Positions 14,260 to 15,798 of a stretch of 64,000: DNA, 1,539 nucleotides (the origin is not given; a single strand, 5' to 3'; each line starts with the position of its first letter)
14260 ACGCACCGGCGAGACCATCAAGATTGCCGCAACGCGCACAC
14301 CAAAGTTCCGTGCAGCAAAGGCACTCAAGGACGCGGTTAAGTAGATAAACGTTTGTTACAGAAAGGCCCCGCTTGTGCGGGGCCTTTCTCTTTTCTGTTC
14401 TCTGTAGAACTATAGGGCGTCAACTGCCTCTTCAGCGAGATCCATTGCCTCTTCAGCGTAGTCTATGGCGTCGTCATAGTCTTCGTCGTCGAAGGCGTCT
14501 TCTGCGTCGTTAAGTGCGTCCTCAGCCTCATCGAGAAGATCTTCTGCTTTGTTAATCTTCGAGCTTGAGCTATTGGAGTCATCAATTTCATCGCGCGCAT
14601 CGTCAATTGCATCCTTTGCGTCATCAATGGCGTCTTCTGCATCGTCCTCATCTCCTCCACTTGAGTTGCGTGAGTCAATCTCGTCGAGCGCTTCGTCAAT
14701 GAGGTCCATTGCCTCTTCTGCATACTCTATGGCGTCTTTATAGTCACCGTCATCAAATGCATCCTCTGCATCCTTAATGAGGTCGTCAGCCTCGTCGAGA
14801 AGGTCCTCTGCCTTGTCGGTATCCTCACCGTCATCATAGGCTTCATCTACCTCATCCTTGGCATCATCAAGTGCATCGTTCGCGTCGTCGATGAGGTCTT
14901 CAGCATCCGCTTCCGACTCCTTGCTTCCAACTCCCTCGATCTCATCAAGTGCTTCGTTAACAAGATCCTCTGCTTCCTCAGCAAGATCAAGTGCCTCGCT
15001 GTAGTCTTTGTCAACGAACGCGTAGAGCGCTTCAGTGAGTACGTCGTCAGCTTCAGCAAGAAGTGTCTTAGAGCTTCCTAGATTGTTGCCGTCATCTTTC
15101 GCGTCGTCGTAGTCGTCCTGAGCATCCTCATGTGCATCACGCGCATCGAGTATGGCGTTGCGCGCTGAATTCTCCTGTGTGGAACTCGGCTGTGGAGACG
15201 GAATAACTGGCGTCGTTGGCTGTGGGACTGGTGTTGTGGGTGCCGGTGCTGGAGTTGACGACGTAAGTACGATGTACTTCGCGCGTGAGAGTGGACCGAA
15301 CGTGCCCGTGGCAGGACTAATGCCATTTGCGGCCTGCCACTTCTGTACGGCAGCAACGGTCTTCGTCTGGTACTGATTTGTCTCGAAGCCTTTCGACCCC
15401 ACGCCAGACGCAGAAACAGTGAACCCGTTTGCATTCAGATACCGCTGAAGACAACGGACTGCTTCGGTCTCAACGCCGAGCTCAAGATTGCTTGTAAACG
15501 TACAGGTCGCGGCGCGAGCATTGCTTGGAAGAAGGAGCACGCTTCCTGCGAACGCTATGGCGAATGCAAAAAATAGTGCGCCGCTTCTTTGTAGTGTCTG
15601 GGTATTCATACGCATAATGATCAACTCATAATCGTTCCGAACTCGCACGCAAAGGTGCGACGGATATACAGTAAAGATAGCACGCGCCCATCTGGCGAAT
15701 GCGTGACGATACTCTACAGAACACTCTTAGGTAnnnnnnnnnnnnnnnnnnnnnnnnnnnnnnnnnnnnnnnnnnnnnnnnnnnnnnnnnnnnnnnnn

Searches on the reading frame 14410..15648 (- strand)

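Call 34: search_protein_families(library=pfam, proteins=[window:14410-15648:-], max_evalue=0.01)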
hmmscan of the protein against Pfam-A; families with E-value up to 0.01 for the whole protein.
window:14410-15648:- (412 aa): 11 families
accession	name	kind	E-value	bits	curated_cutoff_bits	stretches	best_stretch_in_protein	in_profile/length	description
PF14346.11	DUF4398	-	1.6e-11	44.9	27.9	2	347-408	2-62/78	Domain of unknown function (DUF4398)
PF05168.19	HEPN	-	6.3e-08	33.2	22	2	368-405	1-38/117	HEPN domain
PF01471.23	PG_binding_1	-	1.7e-07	31.7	23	1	62-119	3-51/57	Putative peptidoglycan binding domain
PF17140.10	DUF5113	-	4.5e-06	27.2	27.1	0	281-318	2-39/161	Domain of unknown function (DUF5113)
PF10819.13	DUF2564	-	0.00013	22.7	26.3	0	250-296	28-72/79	Protein of unknown function (DUF2564)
PF08590.15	DUF1771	-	0.00024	21.8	28.7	0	278-316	6-44/64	Domain of unknown function (DUF1771)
PF17107.11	SesA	-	0.00042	20.9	26.3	0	346-397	9-60/122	N-terminal domain on NACHT_NTPase and P-loop NTPases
PF13424.12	TPR_12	-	0.0038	17.8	30.1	0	294-321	10-37/77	Tetratricopeptide repeat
PF06160.17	EzrA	-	0.0044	15.8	39.6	0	225-357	79-212/557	Septation ring formation regulator, EzrA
PF13779.11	DUF4175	-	0.0057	15.1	27.3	0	364-408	698-736/825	Domain of unknown function (DUF4175)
PF16785.10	SMBP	-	0.0086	16.7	29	0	226-315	23-106/111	Small metal-binding protein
